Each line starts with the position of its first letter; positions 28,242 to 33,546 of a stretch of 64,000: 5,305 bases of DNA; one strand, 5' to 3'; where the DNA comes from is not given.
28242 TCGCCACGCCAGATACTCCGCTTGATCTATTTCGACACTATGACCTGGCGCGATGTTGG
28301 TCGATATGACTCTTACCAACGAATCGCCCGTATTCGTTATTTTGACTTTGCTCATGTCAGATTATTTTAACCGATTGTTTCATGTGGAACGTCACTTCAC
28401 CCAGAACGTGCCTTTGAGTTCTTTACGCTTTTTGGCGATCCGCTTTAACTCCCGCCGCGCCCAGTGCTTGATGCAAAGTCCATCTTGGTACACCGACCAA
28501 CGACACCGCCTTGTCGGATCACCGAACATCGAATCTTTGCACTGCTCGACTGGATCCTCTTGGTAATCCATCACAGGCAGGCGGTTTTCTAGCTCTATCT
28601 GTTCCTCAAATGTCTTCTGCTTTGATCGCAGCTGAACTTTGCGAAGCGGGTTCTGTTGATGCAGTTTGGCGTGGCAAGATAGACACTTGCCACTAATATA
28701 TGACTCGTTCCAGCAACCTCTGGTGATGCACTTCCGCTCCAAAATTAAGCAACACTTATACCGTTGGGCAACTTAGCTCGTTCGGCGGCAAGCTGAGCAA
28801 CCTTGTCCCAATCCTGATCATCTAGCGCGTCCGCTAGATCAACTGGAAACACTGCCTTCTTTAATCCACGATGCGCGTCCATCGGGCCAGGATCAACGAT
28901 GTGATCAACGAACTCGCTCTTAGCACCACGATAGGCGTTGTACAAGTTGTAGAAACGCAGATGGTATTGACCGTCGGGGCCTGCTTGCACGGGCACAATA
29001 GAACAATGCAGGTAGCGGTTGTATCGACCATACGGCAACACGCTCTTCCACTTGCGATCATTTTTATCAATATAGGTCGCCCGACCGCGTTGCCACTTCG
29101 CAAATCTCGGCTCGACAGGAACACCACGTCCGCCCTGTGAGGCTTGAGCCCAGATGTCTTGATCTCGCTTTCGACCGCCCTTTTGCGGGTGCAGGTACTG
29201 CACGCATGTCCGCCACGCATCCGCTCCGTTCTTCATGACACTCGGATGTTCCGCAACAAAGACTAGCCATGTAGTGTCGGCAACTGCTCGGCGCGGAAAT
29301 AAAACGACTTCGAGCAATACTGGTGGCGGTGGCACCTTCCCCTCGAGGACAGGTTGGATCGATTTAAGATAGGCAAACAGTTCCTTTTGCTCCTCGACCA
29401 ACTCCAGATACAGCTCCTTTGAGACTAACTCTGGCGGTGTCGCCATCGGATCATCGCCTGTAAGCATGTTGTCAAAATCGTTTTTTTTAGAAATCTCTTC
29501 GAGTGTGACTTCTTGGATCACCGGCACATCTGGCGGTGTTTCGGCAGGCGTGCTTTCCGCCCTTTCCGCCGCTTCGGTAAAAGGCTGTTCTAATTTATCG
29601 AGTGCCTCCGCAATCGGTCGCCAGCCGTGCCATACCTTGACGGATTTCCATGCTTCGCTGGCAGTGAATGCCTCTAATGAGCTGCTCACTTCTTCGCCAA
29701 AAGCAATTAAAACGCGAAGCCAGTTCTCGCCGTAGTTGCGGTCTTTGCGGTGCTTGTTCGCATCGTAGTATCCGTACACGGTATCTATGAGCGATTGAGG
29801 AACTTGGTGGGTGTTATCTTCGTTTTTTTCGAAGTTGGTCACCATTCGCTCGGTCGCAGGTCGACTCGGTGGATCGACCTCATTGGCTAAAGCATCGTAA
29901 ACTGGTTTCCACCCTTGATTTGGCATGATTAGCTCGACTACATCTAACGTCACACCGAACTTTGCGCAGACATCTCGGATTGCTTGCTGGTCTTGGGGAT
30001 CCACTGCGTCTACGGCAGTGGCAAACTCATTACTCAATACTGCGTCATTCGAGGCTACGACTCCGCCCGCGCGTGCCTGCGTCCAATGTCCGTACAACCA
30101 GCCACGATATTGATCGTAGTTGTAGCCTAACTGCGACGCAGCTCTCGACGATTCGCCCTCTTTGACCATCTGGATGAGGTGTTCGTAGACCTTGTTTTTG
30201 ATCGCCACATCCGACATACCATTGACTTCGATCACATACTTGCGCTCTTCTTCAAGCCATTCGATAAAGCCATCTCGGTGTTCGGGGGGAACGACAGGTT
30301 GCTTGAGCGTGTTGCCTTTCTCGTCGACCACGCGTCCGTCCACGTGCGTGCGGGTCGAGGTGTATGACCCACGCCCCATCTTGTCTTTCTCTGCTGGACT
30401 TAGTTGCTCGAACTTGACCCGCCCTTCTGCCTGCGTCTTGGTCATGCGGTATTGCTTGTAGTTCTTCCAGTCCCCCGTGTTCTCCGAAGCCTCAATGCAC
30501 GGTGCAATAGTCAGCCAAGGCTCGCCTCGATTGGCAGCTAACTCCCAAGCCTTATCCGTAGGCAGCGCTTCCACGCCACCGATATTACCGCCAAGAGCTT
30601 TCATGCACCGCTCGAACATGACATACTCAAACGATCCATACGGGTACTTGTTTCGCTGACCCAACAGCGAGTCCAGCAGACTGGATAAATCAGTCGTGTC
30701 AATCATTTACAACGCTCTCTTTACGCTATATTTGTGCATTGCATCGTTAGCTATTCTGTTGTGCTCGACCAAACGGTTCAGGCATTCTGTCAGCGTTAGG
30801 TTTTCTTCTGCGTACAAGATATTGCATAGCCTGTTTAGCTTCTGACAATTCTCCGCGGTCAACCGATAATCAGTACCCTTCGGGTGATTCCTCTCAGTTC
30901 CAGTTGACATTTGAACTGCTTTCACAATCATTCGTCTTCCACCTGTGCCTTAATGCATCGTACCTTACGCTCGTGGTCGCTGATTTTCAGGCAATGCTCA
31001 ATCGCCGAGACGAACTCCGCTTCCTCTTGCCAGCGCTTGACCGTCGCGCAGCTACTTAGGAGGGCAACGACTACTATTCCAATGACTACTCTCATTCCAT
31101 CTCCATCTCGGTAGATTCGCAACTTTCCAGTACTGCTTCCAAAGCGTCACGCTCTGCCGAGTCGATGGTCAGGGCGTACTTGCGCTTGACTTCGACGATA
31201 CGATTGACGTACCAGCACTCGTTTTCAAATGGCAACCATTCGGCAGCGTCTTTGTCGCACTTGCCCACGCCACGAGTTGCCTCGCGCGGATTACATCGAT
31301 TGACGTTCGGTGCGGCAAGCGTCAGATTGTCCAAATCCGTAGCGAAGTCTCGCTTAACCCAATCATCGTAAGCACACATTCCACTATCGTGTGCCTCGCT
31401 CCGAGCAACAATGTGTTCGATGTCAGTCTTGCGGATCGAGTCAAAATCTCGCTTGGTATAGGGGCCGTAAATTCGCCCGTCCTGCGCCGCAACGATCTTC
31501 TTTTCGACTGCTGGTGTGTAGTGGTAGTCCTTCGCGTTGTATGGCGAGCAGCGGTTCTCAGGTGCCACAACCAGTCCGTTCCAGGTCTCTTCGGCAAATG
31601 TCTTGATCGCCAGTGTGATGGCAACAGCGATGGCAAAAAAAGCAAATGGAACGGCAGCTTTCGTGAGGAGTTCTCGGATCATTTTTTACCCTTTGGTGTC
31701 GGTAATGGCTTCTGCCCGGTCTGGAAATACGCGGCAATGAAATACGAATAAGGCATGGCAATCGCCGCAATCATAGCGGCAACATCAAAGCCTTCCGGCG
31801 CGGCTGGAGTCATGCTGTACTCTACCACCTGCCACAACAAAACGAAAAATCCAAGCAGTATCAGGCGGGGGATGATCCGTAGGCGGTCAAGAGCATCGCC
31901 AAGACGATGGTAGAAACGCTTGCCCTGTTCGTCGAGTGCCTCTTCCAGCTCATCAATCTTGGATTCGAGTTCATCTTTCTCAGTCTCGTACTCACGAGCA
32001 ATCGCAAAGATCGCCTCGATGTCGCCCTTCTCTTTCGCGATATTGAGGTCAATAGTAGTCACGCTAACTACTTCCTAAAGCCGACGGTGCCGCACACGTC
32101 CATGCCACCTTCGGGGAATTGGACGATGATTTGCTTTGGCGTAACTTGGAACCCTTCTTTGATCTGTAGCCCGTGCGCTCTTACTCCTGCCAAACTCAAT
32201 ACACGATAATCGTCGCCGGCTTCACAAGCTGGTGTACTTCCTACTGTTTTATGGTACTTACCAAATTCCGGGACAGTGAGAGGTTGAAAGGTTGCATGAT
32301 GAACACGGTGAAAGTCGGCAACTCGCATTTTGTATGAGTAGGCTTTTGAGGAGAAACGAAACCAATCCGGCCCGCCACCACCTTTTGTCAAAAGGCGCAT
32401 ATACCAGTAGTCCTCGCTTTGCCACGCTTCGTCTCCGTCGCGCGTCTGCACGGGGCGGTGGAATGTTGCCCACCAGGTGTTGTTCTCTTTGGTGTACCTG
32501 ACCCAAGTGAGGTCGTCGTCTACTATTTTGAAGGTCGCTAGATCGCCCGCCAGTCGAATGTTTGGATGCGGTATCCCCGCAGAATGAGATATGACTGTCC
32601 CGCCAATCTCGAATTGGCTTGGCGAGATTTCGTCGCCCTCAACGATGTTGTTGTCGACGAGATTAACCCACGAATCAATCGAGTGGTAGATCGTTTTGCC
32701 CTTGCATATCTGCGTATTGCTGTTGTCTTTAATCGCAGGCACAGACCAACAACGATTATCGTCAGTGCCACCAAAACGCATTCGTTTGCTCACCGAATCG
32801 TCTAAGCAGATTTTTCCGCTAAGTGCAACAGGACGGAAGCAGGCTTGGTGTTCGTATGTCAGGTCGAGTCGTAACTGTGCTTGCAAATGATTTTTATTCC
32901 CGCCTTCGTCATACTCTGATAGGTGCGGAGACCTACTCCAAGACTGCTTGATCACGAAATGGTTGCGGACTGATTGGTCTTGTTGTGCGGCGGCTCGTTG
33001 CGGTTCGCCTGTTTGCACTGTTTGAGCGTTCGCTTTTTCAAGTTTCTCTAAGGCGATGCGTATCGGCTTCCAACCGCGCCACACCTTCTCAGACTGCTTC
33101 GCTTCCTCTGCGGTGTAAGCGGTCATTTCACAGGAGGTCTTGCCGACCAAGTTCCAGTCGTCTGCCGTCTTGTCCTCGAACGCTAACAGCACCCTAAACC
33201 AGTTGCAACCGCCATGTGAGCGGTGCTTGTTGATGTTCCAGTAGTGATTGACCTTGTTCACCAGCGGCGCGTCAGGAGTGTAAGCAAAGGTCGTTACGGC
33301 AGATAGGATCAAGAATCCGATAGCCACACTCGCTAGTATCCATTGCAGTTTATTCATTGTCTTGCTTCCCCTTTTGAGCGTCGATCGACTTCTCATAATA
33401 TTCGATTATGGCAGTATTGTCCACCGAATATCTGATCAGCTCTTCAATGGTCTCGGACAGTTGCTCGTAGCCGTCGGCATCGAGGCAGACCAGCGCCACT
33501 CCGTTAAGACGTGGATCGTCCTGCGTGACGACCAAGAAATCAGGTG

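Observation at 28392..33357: Exported nuclease inside a seven-gene envelope-targeted accessory cassette in the late operon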

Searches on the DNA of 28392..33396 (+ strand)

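Call 5: search_dna_similar(query=window:28392-33396:+, collection=phages, mode=distant, max_rows=20)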
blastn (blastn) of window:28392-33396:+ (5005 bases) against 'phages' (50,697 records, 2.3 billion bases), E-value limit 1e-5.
No match.

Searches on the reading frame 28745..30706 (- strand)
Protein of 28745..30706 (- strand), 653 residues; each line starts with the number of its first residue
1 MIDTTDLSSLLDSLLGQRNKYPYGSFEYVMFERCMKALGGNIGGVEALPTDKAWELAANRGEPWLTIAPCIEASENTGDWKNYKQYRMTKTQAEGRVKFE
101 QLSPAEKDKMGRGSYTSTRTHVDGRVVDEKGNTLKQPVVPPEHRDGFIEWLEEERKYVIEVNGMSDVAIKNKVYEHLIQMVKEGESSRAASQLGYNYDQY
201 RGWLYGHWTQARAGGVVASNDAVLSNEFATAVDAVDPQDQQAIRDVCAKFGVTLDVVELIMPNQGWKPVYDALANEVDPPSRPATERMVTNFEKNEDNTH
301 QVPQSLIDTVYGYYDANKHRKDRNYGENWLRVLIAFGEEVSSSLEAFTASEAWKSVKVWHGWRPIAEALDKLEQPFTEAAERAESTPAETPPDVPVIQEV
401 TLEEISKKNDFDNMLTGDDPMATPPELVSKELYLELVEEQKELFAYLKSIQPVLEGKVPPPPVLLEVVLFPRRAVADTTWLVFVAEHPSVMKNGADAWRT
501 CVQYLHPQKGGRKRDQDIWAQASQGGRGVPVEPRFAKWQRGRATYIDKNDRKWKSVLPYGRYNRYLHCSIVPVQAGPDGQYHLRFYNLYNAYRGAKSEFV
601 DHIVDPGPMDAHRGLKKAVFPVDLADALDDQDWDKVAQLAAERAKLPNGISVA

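Call 3: search_protein_families(library=pfam, proteins=[window:28745-30706:-], max_evalue=0.1)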
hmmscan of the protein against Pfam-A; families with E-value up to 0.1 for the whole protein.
window:28745-30706:- (653 aa): 0 families

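Call 4: search_protein_families(library=phrogs, proteins=[window:28745-30706:-], max_evalue=0.01)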
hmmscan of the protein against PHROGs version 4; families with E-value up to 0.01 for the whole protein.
window:28745-30706:- (653 aa): 0 families

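Call 12: search_dna_similar(query=window:28745-30706:-, collection=phages, mode=protein, max_evalue=0.001, max_rows=25)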
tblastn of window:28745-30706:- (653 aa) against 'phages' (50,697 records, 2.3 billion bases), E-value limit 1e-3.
No match.

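Call 15: find_related_loci(query=window:28745-30706:-, collection=viral_contigs, flank=10000)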
Query window:28745-30706:- (653 aa) in viral_contigs; peptide patterns used: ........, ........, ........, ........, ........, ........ (x = any residue, [..] = any of these).
10 stretches matched a pattern, but none encodes a relative of the query by tblastn (E <= 1e-3).

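Call 17: find_homologous_proteins(query=window:28745-30706:-, max_evalue=0.001)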
Query window:28745-30706:- (653 aa): 4 proteins with E <= 0.001 among 8000 candidates.
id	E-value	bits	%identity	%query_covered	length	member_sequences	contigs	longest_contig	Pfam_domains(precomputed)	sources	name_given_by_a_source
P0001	0.0e+0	1526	100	100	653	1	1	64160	-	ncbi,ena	-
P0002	4.0e-120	420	49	58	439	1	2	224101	-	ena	-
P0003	5.2e-14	70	44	14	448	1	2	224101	-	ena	-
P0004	8.2e-11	59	34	26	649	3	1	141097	-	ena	-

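Call 18: find_encoding_contigs(protein=P0002, flank=10000, max_places=4)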
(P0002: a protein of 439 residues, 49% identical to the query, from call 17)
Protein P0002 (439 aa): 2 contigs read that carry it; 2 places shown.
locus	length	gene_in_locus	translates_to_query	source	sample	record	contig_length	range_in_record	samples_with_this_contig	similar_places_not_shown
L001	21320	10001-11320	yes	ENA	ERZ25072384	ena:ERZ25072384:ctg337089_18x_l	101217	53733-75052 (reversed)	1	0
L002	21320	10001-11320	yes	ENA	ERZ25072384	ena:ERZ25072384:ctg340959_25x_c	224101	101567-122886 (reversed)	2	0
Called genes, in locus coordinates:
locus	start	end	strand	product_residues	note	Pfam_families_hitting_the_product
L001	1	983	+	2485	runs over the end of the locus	-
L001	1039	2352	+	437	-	-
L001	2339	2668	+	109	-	-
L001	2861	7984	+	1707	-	-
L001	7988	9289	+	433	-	-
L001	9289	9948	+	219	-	-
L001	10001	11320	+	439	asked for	-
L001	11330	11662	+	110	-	-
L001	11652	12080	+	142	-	-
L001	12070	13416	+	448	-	-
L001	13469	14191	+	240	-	PF13583:Reprolysin_4 (faint)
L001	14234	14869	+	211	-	PF00301:Rubredoxin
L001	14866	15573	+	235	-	PF07510:GmrSD_C (weak)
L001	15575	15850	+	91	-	-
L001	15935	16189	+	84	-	-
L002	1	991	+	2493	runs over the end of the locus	-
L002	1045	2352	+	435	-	-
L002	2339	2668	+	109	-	-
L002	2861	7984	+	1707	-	-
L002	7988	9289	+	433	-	-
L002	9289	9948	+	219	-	-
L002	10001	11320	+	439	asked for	-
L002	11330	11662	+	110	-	-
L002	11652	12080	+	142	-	-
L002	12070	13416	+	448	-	-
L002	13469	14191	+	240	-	PF13583:Reprolysin_4 (faint)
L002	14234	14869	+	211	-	PF00301:Rubredoxin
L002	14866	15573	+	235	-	PF07510:GmrSD_C (weak)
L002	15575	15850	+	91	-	-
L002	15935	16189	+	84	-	-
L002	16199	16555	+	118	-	-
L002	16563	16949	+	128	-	-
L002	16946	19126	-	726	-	PF27249:MJ0330_N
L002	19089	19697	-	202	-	-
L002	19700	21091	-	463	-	PF03796:DnaB_C, PF06745:ATPase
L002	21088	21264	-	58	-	-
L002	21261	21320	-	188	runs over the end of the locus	-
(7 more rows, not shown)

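Call 19: find_encoding_contigs(protein=P0004, flank=10000, max_places=4)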
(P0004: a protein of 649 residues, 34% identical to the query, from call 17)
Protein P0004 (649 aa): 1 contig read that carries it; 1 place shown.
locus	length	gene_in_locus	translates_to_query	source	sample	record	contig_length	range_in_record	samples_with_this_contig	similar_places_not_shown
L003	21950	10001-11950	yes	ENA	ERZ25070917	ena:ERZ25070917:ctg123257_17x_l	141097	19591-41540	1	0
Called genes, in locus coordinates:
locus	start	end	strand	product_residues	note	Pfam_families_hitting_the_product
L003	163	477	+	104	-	-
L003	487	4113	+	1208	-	-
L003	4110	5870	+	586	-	-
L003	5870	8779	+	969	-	-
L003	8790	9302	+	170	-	-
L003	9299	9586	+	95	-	-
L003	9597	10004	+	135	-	-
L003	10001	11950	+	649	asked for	-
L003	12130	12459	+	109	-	-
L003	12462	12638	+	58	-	PF07411:DUF1508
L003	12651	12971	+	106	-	-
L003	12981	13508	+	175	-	-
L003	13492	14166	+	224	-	PF01464:SLT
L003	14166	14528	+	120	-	-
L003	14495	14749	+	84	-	-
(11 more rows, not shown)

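Call 20: find_encoding_contigs(protein=P0001, flank=10000, max_places=4)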
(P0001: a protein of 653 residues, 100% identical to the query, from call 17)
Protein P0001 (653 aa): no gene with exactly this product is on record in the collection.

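Call 64: search_protein_families(library=ncbifam, proteins=[window:28745-30706:-], max_evalue=0.01)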
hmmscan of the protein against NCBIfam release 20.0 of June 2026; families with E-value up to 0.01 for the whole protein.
window:28745-30706:- (653 aa): 0 families

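Call 85: search_protein_families(library=padloc, proteins=[window:28745-30706:-], max_evalue=0.01)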
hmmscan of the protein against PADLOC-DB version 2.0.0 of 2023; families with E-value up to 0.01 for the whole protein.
window:28745-30706:- (653 aa): 0 families

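Call 91: search_solved_structures(query=window:28745-30706:-, max_evalue=1)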
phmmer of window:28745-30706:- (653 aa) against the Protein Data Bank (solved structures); distinct sequences matched with E-value up to 1: 0.

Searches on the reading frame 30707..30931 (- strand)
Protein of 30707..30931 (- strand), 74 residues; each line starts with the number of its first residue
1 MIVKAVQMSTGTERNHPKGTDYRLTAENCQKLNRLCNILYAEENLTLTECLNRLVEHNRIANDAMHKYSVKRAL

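Call 3: search_protein_families(library=pfam, proteins=[window:30707-30931:-], max_evalue=0.1)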
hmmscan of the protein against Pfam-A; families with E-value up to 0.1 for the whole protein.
window:30707-30931:- (74 aa): 1 family
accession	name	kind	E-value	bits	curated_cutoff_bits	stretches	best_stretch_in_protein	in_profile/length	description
PF19373.4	DUF5948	-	0.057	14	23.7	1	18-67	10-58/70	Family of unknown function (DUF5948)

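Call 4: search_protein_families(library=phrogs, proteins=[window:30707-30931:-], max_evalue=0.01)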
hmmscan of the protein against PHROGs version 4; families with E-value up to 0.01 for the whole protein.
window:30707-30931:- (74 aa): 0 families

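Call 64: search_protein_families(library=ncbifam, proteins=[window:30707-30931:-], max_evalue=0.01)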
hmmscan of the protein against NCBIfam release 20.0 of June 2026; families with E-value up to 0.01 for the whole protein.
window:30707-30931:- (74 aa): 0 families

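Call 85: search_protein_families(library=padloc, proteins=[window:30707-30931:-], max_evalue=0.01)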
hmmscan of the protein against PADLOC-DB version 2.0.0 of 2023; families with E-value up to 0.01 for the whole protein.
window:30707-30931:- (74 aa): 0 families

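Call 94: search_solved_structures(query=window:30707-30931:-, max_evalue=1)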
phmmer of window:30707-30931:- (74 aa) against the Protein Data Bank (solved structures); distinct sequences matched with E-value up to 1: 0.

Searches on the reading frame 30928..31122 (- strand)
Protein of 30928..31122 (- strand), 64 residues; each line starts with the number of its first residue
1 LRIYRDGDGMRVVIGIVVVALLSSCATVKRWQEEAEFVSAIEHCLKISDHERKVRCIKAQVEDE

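Call 3: search_protein_families(library=pfam, proteins=[window:30928-31122:-], max_evalue=0.1)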
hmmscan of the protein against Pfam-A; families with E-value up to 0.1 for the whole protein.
window:30928-31122:- (64 aa): 0 families

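Call 4: search_protein_families(library=phrogs, proteins=[window:30928-31122:-], max_evalue=0.01)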
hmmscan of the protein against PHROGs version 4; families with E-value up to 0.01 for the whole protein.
window:30928-31122:- (64 aa): 0 families

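Call 64: search_protein_families(library=ncbifam, proteins=[window:30928-31095:-], max_evalue=0.01)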
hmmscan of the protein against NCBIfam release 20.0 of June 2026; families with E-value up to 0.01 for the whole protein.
window:30928-31095:- (55 aa): 1 family
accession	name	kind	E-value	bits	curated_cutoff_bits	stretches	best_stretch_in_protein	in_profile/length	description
NF051471.1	cytcCgr1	equivalog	0.0019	17.9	340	1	2-35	9-42/204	cytochrome c-type protein Cgr1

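Call 72: find_related_loci(query=A6, collection=metagenome_contigs, flank=6000)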
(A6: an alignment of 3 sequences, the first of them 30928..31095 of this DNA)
Query A6 (55 aa) in metagenome_contigs; peptide patterns used: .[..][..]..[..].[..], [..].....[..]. (x = any residue, [..] = any of these).
247 stretches matched a pattern, but none encodes a relative of the query by tblastn (E <= 1e-3).

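Call 85: search_protein_families(library=padloc, proteins=[window:30928-31095:-], max_evalue=0.01)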
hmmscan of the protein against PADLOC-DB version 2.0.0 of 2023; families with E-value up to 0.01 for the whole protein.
window:30928-31095:- (55 aa): 0 families

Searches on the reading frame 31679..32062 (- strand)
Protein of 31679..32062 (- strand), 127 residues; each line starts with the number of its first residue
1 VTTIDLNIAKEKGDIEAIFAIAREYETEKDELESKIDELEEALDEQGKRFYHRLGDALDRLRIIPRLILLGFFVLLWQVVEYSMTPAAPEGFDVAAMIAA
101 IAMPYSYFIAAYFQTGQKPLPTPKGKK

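Call 3: search_protein_families(library=pfam, proteins=[window:31679-32062:-], max_evalue=0.1)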
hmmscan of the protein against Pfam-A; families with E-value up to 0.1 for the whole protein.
window:31679-32062:- (127 aa): 4 families
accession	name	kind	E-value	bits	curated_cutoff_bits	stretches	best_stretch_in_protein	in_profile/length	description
PF23831.1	DUF7201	-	0.0077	16.4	27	1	26-77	58-109/142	Coiled-coil region of unknown function (DUF7201)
PF10174.14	Cast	-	0.011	14.5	29.1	1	9-48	575-614/766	RIM-binding protein of the cytomatrix active zone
PF20990.2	DUF2207_C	-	0.015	15.4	33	1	24-126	97-197/247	Predicted membrane protein (DUF2207) C-terminal domain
PF16526.10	CLZ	-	0.068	14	26.7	1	23-50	20-47/71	C-terminal leucine zipper domain of cyclic nucleotide-gated channels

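Call 4: search_protein_families(library=phrogs, proteins=[window:31679-32062:-], max_evalue=0.01)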
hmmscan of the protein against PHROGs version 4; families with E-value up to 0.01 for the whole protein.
window:31679-32062:- (127 aa): 1 family
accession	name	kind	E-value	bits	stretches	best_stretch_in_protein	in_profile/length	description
phrog_10198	-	unknown function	2.4e-06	28.3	1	23-118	70-163/190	-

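Call 64: search_protein_families(library=ncbifam, proteins=[window:31679-32062:-], max_evalue=0.01)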
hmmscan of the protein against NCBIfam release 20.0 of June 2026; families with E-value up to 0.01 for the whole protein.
window:31679-32062:- (127 aa): 0 families

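Call 67: search_dna_similar(query=window:31679-32062:-, collection=phages, mode=protein, max_evalue=0.01, max_rows=25)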
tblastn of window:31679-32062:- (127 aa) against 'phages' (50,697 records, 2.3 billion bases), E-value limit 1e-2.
No match.

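Call 71: find_related_loci(query=A5, collection=viral_contigs, flank=6000)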
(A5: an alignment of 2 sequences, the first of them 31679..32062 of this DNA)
Query A5 (127 aa) in viral_contigs; peptide patterns used: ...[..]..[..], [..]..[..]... (x = any residue, [..] = any of these).
356 stretches matched a pattern, but none encodes a relative of the query by tblastn (E <= 1e-3).

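Call 85: search_protein_families(library=padloc, proteins=[window:31679-32062:-], max_evalue=0.01)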
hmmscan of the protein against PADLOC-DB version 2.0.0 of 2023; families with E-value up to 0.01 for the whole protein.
window:31679-32062:- (127 aa): 0 families

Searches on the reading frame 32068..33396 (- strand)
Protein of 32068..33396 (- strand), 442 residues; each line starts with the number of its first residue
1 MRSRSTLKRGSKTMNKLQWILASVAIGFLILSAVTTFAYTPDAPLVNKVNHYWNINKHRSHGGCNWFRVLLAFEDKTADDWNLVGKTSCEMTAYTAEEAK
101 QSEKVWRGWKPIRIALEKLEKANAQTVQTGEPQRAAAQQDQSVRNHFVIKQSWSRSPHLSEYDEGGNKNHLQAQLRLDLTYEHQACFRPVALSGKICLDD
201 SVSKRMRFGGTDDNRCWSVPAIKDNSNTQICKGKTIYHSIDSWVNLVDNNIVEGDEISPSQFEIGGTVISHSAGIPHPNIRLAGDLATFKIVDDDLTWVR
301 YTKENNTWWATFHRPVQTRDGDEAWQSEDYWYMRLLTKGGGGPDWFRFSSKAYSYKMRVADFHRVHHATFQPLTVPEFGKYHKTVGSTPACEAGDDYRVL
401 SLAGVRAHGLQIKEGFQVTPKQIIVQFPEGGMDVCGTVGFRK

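Call 3: search_protein_families(library=pfam, proteins=[window:32068-33396:-], max_evalue=0.1)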
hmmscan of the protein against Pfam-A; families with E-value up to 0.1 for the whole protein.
window:32068-33396:- (442 aa): 0 families

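Call 4: search_protein_families(library=phrogs, proteins=[window:32068-33396:-], max_evalue=0.01)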
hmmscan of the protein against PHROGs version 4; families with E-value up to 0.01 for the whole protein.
window:32068-33396:- (442 aa): 0 families

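Call 13: search_dna_similar(query=window:32068-33357:-, collection=phages, mode=protein, max_evalue=0.001, max_rows=25)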
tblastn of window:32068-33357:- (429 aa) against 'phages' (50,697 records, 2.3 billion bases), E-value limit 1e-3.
No match.

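Call 64: search_protein_families(library=ncbifam, proteins=[window:32068-33357:-], max_evalue=0.01)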
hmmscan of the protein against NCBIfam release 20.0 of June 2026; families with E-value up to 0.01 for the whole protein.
window:32068-33357:- (429 aa): 0 families

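Call 85: search_protein_families(library=padloc, proteins=[window:32068-33357:-], max_evalue=0.01)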
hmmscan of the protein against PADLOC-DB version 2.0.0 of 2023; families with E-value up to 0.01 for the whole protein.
window:32068-33357:- (429 aa): 0 families

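Call 92: search_solved_structures(query=window:32068-33357:-, max_evalue=1)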
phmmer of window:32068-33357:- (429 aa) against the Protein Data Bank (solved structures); distinct sequences matched with E-value up to 1: 0.
